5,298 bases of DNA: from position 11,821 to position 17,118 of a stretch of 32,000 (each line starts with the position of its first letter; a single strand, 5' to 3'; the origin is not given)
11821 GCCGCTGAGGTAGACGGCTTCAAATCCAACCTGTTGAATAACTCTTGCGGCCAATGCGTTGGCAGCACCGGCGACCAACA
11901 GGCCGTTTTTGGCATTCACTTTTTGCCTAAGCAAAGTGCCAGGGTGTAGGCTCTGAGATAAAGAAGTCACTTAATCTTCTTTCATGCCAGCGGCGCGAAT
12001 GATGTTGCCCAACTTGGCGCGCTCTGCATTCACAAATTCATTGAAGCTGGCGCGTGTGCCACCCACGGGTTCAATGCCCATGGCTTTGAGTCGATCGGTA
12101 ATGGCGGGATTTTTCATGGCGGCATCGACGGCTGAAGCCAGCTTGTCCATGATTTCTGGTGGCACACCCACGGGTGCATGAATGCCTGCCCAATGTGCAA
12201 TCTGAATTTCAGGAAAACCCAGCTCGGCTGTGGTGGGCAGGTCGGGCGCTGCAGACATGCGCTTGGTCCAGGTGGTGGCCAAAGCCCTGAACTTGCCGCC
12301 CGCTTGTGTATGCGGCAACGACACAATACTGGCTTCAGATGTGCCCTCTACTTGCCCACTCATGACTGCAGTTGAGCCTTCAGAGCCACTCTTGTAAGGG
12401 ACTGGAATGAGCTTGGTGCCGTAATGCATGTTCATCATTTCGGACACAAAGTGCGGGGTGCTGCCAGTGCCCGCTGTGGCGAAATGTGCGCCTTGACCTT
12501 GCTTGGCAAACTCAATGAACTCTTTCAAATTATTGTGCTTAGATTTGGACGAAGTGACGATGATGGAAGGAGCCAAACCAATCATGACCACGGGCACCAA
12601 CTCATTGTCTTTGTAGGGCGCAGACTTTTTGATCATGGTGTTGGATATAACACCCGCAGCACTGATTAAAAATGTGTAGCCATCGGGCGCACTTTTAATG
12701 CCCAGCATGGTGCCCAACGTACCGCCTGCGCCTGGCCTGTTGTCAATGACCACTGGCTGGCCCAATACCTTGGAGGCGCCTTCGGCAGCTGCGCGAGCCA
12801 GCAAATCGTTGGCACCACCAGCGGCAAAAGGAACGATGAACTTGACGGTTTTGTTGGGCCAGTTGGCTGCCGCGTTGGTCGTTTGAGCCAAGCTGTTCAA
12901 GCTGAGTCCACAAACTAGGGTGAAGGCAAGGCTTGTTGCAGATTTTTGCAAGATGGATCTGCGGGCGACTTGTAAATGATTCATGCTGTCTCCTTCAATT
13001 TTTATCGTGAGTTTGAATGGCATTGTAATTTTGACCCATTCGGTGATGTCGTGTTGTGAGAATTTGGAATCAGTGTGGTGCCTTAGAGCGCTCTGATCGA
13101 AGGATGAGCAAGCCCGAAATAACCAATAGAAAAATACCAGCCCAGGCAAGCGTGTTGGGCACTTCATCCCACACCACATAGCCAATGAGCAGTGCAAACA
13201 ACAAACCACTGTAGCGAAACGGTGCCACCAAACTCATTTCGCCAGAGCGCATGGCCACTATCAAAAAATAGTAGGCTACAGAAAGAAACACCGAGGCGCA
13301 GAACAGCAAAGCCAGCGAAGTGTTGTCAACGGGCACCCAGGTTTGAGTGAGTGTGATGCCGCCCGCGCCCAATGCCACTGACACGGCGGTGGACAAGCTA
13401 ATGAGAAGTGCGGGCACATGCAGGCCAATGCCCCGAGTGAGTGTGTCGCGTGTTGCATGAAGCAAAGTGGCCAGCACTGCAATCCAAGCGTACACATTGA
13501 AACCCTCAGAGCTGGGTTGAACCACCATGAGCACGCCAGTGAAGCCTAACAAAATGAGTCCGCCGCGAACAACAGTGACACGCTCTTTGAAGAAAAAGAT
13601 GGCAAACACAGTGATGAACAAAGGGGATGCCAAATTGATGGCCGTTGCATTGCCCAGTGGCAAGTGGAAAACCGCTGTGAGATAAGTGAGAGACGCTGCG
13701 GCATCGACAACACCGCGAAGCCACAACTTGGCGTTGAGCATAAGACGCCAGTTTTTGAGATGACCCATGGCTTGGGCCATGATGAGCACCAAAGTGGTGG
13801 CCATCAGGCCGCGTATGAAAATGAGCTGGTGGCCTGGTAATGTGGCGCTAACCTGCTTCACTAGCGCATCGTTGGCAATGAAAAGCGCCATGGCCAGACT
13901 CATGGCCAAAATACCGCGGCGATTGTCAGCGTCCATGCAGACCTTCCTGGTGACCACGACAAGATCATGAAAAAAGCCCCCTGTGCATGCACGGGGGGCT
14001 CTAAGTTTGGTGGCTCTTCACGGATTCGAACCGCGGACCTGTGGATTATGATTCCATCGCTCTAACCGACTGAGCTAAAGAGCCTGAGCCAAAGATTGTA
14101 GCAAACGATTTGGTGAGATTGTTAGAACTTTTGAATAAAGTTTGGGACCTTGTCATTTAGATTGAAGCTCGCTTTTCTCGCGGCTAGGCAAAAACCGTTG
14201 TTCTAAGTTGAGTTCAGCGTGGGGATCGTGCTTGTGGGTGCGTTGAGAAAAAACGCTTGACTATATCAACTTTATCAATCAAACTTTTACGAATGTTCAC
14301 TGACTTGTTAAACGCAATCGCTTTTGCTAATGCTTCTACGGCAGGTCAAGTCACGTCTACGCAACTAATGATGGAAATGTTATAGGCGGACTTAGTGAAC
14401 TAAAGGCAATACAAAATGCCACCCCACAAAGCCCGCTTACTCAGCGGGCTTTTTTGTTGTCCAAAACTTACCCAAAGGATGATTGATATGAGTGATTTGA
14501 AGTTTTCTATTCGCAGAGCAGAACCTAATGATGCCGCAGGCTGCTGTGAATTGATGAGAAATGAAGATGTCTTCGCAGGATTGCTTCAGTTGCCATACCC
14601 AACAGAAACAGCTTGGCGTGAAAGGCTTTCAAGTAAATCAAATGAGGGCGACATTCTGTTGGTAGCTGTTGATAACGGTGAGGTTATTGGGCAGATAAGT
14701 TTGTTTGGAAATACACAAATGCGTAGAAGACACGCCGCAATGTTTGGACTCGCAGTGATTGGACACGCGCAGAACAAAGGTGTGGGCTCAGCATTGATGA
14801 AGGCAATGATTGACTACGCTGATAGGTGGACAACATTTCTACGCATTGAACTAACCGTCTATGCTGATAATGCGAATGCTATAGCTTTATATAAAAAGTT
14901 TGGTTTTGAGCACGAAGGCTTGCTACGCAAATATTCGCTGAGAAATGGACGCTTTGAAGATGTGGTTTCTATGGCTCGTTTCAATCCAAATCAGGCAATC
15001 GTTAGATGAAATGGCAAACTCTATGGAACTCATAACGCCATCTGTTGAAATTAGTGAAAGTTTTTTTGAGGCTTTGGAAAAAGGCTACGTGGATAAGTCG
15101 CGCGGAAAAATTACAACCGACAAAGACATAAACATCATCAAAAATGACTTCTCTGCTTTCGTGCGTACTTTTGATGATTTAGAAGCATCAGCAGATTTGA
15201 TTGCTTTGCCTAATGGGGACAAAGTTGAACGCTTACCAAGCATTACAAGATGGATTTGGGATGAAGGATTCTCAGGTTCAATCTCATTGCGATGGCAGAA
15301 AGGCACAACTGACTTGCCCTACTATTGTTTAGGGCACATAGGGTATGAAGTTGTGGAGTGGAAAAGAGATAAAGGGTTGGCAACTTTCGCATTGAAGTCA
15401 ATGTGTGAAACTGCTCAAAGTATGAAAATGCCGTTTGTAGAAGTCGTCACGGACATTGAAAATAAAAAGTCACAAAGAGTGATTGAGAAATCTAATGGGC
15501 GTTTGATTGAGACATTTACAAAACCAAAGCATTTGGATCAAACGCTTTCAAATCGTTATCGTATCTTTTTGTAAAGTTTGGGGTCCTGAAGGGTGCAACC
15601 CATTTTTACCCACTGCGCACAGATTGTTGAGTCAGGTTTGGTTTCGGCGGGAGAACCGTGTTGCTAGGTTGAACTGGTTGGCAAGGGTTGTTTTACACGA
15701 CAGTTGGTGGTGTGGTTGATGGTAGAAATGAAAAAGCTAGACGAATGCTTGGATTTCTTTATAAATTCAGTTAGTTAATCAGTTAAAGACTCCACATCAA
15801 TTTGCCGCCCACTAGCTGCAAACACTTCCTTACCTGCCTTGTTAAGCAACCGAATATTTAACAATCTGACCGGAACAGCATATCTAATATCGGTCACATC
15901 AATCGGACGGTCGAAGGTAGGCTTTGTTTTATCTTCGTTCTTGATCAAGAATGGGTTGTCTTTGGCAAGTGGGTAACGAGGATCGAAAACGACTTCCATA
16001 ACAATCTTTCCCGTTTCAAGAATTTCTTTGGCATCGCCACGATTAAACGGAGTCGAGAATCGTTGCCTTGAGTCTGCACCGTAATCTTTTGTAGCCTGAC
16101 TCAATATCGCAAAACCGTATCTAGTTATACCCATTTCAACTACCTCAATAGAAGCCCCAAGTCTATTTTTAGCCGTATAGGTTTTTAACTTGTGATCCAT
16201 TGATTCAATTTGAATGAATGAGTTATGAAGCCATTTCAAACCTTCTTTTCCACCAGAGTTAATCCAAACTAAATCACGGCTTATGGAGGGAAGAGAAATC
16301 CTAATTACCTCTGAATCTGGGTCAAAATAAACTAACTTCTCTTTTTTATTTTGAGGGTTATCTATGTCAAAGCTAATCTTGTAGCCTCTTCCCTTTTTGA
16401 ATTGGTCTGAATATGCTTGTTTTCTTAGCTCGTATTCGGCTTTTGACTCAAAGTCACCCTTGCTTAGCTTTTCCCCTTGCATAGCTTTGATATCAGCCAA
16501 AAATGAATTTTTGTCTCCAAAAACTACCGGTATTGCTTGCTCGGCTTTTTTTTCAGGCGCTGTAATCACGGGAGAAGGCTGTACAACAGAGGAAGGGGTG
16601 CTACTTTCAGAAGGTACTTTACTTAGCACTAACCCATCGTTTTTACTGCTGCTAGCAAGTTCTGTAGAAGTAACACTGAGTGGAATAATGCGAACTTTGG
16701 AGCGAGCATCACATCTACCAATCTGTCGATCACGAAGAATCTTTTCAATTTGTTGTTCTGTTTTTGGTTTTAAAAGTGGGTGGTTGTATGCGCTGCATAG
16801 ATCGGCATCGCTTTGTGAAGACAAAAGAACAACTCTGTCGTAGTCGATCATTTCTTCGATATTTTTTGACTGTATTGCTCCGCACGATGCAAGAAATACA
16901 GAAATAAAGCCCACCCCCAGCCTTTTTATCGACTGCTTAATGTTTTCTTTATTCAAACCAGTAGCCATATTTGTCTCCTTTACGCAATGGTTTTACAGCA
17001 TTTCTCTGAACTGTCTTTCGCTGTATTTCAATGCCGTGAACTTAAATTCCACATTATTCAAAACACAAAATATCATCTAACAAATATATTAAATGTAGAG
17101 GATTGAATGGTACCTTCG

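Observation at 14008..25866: The tRNA(CAT) island duplicates the 5' half of the tRNA plus its promoter, not the 3' end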

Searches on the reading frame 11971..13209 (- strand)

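Call 8: search_protein_families(library=pfam, proteins=[window:11971-13209:-], max_evalue=0.01)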
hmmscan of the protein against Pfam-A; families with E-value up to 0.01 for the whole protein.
window:11971-13209:- (412 aa): 1 family
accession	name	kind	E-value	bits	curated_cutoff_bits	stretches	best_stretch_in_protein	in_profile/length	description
PF03401.19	TctC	-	2.8e-60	204.6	27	1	138-408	2-273/274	Tripartite tricarboxylate transporter family receptor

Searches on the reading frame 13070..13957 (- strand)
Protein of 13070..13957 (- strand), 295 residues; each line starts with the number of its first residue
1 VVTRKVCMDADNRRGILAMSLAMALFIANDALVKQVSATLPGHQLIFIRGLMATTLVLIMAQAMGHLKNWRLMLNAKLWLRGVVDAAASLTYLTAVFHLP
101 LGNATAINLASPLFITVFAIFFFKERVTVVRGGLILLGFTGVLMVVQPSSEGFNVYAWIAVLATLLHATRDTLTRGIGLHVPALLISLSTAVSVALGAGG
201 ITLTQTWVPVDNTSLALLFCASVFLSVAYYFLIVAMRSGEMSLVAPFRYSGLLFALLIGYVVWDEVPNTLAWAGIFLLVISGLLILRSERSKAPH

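Call 8: search_protein_families(library=pfam, proteins=[window:13070-13957:-], max_evalue=0.01)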
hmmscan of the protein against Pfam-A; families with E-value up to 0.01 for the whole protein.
window:13070-13957:- (295 aa): 1 family
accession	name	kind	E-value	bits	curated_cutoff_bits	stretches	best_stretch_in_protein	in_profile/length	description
PF00892.27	EamA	-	3.9e-18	66.5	28.2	2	14-146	2-134/135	EamA-like transporter family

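Call 9: find_encoding_contigs(protein=window:13070-13936:-, flank=10000, max_places=10)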
Protein window:13070-13936:- (288 aa): no gene with exactly this product is on record in the collection.

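Call 12: find_related_loci(query=window:13070-13936:-, collection=genome_contigs, flank=10000)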
Query window:13070-13936:- (288 aa) in genome_contigs; peptide patterns used: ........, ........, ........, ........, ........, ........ (x = any residue, [..] = any of these).
138 stretches matched a pattern; 60 encode a relative of the query (tblastn E <= 1e-3); 60 distinct loci.
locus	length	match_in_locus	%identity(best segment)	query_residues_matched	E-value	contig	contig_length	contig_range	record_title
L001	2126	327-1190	94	1-288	0e+0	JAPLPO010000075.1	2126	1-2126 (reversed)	MAG: Burkholderiales bacterium isolate LacPavin_0818_WC50_MAG_52_10 LacPavin_0818_WC50_scaffold_91139, whole genome shot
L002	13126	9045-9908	90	1-288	5e-168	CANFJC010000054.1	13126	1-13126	MAG: Comamonadaceae bacterium isolate Jr-14may18-290 genome assembly, contig: Jr-14may18-C7509, whole genome shotgun seq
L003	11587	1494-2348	92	1-285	3e-168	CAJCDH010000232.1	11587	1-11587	MAG: uncultured Burkholderiales bacterium isolate Loc090519-5m_bin-0997 genome assembly, contig: bin-0997:232/350, whole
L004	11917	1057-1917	90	1-287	2e-167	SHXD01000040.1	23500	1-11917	MAG: Limnohabitans sp. isolate Baikal-deep-G100 BACOMB-C10161, whole genome shotgun sequence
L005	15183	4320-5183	90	1-288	1e-166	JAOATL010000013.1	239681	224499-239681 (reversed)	MAG: Limnohabitans sp. isolate AF21_PE0_C3_S7_54_139 C3_S7_34_length_239681_cov_90, whole genome shotgun sequence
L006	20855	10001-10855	89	1-285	2e-166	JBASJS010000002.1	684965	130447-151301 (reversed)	MAG: Limnohabitans sp. isolate MFD12110_ilm_asm_bin34 k127_124048, whole genome shotgun sequence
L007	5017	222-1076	90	1-285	1e-168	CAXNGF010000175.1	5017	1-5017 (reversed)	MAG: Limnohabitans sp. isolate MsH-30apr19-321 genome assembly, contig: MsH-30apr19-C40363, whole genome shotgun sequenc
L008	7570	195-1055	89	1-287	1e-165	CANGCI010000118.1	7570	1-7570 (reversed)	MAG: Comamonadaceae bacterium isolate Jr-25may17-135 genome assembly, contig: Jr-25may17-C13488, whole genome shotgun se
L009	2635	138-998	87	1-287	4e-175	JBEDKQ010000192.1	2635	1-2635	MAG: Pseudomonadota bacterium isolate NASQAN2015_052_F_bin.8 scaffold_8912, whole genome shotgun sequence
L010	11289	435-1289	89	1-285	8e-164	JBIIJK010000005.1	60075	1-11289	MAG: Limnohabitans sp. isolate ME2001-10-09pf_3300042861_group1_bin112 Rohwer_bin2134_scaffold_118_c1, whole genome shot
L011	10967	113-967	89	1-285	3e-163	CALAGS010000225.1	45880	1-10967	MAG TPA_asm: uncultured Burkholderiales bacterium isolate ERR2206757_bin.108_CONCOCT_v1.1_MAG genome assembly, contig: E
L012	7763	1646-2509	87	1-288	9e-163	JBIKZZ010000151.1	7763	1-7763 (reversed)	MAG: Rhodoferax sp. isolate ME2016-05-06_3300042878_group7_bin183 Rohwer_bin2250_scaffold_8850_c1, whole genome shotgun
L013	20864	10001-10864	88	1-288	8e-160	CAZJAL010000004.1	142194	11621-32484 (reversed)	MAG TPA_asm: uncultured Limnohabitans sp. isolate SRP219642_co9_250 genome assembly, contig: NODE_39_length_142194_cov_2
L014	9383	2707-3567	85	1-287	3e-158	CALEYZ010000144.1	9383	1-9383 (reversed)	MAG TPA_asm: uncultured Limnohabitans sp. isolate SRR6231215_bin.8_CONCOCT_v1.1_MAG genome assembly, contig: ERZ650278.2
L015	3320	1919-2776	87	1-286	2e-165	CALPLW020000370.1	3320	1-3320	MAG: Comamonas sp. lk isolate HRS-ES1-bin-328 genome assembly, contig: HRS-ES9-C23328, whole genome shotgun sequence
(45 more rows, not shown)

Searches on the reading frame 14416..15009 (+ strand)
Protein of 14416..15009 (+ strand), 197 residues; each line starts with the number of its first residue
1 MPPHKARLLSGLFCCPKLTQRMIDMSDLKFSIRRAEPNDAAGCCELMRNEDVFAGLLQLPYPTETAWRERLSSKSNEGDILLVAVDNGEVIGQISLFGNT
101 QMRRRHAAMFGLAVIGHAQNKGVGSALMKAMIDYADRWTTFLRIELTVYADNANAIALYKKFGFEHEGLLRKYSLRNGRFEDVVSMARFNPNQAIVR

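Call 7: search_protein_families(library=pfam, proteins=[window:14416-15009:+], max_evalue=0.01)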
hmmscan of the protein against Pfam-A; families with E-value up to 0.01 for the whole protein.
window:14416-15009:+ (197 aa): 7 families
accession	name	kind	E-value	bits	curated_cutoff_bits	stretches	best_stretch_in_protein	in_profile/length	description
PF00583.31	Acetyltransf_1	-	3.3e-20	72.9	20.7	1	60-164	15-116/116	Acetyltransferase (GNAT) family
PF13420.13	Acetyltransf_4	-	3.8e-15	56.7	24.3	1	32-182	1-152/155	Acetyltransferase (GNAT) domain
PF13508.13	Acetyltransf_7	-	6.9e-13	49.2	27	1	79-165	3-83/84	Acetyltransferase (GNAT) domain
PF13302.13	Acetyltransf_3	-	4.5e-11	44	25.4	1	32-165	4-138/138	Acetyltransferase (GNAT) domain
PF13673.13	Acetyltransf_10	-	2.1e-10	41.1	23.6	1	65-166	20-109/128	Acetyltransferase (GNAT) domain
PF08445.16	FR47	-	1.8e-05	25.1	22.1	1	102-166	17-79/86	FR47-like protein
PF13523.12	Acetyltransf_8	-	0.0073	16.4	27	0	118-168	91-141/145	Acetyltransferase (GNAT) domain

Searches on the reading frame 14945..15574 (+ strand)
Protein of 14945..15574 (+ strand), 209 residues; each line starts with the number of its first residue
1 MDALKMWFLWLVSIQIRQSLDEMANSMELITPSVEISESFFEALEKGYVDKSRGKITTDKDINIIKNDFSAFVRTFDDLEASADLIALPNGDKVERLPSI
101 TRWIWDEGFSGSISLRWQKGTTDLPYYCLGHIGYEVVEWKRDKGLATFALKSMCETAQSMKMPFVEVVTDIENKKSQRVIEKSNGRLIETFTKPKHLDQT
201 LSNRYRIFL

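Call 7: search_protein_families(library=pfam, proteins=[window:14945-15574:+], max_evalue=0.01)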
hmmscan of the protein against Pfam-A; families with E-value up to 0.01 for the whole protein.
window:14945-15574:+ (209 aa): 1 family
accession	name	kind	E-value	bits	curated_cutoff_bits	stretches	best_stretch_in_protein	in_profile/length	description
PF13302.13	Acetyltransf_3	-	4.8e-08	34.2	25.4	1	106-183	62-135/138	Acetyltransferase (GNAT) domain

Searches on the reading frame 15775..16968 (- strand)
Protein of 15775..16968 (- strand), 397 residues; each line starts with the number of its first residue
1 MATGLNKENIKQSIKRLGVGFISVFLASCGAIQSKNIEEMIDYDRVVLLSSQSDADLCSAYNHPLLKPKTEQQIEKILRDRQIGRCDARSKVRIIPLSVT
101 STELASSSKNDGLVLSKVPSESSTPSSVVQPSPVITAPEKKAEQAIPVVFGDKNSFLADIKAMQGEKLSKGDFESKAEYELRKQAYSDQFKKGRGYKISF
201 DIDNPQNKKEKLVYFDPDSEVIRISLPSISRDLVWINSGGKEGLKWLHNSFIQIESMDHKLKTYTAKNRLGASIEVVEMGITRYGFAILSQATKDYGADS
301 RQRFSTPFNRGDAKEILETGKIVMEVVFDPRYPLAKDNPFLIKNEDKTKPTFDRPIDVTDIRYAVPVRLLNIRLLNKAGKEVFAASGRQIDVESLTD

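Call 7: search_protein_families(library=pfam, proteins=[window:15775-16968:-], max_evalue=0.01)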
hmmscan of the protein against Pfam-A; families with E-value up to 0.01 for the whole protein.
window:15775-16968:- (397 aa): 0 families

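Call 68: search_protein_families(library=ncbifam, proteins=[window:15775-16968:-], max_evalue=0.01)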
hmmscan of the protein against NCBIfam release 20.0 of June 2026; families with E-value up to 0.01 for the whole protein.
window:15775-16968:- (397 aa): 0 families

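Call 82: search_protein_families(library=phrogs, proteins=[window:15775-16968:-], max_evalue=0.001)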
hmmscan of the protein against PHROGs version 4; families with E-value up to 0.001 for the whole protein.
window:15775-16968:- (397 aa): 0 families

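Call 83: search_protein_families(library=padloc, proteins=[window:15775-16968:-], max_evalue=0.001)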
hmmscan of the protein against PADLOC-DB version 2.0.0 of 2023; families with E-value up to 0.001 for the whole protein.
window:15775-16968:- (397 aa): 0 families
